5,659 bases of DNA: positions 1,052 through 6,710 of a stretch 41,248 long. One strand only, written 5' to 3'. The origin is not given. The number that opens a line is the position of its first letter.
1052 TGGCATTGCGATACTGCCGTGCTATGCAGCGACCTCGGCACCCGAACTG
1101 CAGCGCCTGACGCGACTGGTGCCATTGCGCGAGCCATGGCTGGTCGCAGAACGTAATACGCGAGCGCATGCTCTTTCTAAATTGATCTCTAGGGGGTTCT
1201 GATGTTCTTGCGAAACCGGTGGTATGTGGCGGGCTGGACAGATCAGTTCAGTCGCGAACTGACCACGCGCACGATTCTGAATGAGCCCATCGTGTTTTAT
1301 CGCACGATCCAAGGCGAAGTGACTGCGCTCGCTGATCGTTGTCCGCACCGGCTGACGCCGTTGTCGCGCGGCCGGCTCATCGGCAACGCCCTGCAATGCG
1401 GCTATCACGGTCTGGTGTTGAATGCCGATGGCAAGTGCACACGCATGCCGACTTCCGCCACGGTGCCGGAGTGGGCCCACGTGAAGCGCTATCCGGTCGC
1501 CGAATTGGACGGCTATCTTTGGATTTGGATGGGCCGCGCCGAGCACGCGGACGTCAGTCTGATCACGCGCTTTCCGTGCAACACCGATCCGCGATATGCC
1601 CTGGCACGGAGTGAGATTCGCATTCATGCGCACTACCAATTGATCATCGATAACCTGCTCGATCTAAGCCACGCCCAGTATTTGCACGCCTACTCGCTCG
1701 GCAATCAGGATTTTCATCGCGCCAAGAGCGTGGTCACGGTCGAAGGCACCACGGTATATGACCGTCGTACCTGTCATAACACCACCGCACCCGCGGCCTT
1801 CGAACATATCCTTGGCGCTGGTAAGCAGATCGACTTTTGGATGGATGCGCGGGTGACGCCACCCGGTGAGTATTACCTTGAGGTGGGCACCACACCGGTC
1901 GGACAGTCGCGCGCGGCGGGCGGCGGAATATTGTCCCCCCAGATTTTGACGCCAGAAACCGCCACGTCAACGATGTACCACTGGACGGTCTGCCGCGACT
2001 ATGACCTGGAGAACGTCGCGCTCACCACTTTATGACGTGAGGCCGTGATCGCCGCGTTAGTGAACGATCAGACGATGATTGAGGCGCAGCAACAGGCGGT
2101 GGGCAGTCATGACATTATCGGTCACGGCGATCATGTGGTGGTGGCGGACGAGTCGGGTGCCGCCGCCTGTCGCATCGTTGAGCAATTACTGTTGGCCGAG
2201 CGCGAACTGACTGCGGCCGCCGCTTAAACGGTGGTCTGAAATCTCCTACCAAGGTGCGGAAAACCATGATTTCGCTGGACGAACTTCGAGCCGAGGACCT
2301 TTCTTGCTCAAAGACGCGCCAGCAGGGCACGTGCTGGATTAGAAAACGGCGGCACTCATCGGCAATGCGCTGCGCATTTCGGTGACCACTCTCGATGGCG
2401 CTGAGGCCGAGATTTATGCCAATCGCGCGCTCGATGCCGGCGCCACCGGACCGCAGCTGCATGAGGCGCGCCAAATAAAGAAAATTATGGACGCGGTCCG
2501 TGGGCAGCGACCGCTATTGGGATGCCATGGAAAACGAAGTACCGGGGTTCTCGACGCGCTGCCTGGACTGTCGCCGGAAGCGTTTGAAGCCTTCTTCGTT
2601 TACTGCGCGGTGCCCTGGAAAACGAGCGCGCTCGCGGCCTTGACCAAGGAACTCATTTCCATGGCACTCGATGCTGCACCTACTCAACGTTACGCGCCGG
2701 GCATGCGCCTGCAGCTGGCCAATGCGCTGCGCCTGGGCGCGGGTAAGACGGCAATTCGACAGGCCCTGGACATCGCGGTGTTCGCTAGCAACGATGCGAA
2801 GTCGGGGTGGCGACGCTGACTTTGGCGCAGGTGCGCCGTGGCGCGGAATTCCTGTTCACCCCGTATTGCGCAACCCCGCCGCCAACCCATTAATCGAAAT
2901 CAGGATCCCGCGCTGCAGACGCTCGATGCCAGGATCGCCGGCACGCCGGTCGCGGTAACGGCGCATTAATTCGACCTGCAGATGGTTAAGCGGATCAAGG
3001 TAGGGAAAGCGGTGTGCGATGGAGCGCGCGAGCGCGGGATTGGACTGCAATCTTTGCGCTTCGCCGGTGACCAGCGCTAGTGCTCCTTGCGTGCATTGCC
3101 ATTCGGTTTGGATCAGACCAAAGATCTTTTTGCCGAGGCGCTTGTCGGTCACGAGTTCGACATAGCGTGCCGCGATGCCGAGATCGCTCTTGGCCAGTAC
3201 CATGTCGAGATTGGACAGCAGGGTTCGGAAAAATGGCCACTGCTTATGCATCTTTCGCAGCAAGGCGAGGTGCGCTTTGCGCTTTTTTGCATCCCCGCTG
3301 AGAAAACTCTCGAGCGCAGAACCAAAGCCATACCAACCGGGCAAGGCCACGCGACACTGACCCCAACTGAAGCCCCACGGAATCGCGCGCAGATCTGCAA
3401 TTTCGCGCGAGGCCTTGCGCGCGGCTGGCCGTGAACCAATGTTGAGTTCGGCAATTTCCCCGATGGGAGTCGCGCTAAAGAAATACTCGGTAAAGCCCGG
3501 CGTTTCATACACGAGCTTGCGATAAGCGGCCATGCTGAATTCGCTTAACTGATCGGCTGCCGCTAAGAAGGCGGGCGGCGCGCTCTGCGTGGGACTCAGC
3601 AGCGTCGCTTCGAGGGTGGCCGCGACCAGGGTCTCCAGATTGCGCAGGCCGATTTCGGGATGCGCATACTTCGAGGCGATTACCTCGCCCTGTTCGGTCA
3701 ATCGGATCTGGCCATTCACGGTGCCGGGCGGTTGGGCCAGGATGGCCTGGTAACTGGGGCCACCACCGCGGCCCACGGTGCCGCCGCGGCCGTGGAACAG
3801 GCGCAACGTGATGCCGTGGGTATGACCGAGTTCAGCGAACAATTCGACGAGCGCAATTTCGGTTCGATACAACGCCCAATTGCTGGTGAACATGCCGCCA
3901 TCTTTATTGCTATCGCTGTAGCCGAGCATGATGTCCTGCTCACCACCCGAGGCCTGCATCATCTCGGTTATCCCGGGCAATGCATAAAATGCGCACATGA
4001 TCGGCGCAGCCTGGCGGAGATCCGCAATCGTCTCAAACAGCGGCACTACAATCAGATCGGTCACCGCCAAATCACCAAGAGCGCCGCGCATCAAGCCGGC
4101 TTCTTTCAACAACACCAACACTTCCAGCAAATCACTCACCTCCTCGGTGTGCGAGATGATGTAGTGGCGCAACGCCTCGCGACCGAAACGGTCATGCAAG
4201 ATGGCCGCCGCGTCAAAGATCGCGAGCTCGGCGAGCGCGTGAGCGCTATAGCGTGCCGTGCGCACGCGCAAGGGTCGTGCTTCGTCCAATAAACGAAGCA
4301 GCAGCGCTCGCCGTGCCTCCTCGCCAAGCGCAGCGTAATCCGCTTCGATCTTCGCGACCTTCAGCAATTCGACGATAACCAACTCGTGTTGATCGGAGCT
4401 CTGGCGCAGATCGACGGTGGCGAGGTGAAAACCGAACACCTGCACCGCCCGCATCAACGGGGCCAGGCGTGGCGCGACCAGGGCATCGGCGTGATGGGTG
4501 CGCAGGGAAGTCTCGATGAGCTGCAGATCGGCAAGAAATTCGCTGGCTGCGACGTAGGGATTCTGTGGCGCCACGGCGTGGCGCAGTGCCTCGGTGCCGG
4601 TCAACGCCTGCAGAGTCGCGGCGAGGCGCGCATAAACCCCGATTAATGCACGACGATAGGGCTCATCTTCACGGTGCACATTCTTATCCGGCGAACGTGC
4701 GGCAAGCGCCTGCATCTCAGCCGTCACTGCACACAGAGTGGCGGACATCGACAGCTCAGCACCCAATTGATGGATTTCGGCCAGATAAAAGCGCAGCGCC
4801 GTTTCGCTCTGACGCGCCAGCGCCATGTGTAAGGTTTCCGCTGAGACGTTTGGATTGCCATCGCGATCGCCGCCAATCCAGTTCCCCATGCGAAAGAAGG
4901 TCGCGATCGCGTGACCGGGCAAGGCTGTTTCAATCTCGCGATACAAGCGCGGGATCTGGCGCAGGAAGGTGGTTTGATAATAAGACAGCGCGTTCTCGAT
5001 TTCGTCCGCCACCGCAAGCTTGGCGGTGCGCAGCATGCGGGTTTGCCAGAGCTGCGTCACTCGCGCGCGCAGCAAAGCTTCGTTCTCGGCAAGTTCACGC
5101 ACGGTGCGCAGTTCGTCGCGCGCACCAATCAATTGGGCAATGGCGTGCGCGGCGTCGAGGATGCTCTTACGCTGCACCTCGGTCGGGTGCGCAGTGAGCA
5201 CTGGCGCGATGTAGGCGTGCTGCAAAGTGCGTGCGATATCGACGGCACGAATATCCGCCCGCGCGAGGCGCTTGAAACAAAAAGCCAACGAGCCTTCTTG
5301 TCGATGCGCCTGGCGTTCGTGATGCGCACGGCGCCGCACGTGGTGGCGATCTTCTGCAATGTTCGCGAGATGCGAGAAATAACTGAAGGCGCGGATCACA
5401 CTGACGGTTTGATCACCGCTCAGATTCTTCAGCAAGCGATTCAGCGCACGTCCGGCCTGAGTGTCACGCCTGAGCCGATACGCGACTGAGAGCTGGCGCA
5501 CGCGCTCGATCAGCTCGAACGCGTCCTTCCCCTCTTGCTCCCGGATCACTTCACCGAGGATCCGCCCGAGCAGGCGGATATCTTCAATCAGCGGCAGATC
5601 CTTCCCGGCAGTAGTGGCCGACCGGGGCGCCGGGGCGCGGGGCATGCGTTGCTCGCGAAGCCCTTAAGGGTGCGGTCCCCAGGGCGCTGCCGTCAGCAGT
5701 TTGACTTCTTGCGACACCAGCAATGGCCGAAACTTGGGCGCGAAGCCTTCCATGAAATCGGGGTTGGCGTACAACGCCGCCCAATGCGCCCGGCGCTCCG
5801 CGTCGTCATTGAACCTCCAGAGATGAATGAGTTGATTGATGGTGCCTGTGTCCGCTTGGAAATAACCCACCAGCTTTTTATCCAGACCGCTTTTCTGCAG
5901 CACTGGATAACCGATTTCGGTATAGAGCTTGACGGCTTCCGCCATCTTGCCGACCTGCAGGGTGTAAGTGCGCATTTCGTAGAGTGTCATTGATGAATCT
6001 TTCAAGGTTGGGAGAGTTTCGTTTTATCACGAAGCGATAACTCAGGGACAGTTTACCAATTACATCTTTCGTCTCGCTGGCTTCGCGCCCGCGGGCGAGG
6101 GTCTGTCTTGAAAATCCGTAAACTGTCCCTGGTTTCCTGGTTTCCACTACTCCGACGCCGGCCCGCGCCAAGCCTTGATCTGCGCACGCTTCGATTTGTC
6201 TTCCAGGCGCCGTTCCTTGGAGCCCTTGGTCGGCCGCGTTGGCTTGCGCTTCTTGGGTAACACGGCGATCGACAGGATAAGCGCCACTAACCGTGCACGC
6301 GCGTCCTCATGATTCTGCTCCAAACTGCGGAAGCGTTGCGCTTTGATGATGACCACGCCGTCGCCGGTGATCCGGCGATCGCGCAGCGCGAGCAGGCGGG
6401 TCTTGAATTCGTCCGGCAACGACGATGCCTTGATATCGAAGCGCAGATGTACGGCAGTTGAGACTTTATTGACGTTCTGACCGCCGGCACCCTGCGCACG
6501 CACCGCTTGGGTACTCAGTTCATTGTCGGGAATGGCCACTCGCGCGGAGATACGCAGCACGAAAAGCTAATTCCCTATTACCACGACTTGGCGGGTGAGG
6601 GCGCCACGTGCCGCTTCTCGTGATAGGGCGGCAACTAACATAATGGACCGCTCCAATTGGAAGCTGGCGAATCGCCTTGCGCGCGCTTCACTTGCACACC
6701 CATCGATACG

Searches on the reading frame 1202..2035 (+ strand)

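Call 9: search_protein_families(library=pfam, proteins=[window:1202-2035:+], max_evalue=0.001)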
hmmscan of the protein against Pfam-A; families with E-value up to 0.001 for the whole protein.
window:1202-2035:+ (277 aa): 2 families
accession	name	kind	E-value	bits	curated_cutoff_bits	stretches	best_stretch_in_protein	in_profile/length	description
PF19112.6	VanA_C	-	3.7e-31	109.2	23.5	1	141-272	1-134/193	Vanillate O-demethylase oxygenase C-terminal domain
PF00355.32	Rieske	-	2.5e-18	66.2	20.3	1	7-91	2-87/88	Rieske [2Fe-2S] domain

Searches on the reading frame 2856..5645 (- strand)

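Call 9: search_protein_families(library=pfam, proteins=[window:2856-5645:-], max_evalue=0.001)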
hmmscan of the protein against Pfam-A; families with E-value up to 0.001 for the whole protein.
window:2856-5645:- (929 aa): 1 family
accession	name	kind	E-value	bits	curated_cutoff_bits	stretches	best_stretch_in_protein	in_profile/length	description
PF00311.23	PEPcase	-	0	1085.3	22.4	1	20-929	2-919/919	Phosphoenolpyruvate carboxylase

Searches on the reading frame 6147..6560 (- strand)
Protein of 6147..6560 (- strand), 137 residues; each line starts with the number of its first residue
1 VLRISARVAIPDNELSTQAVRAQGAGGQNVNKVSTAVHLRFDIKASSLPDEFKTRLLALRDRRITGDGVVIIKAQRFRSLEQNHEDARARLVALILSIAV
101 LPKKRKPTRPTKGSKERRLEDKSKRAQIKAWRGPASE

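Call 9: search_protein_families(library=pfam, proteins=[window:6147-6560:-], max_evalue=0.001)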
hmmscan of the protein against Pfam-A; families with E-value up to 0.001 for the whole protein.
window:6147-6560:- (137 aa): 1 family
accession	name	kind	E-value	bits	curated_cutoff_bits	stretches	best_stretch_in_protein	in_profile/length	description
PF00472.26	RF-1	-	1.5e-21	77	35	1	7-131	4-115/116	RF-1 domain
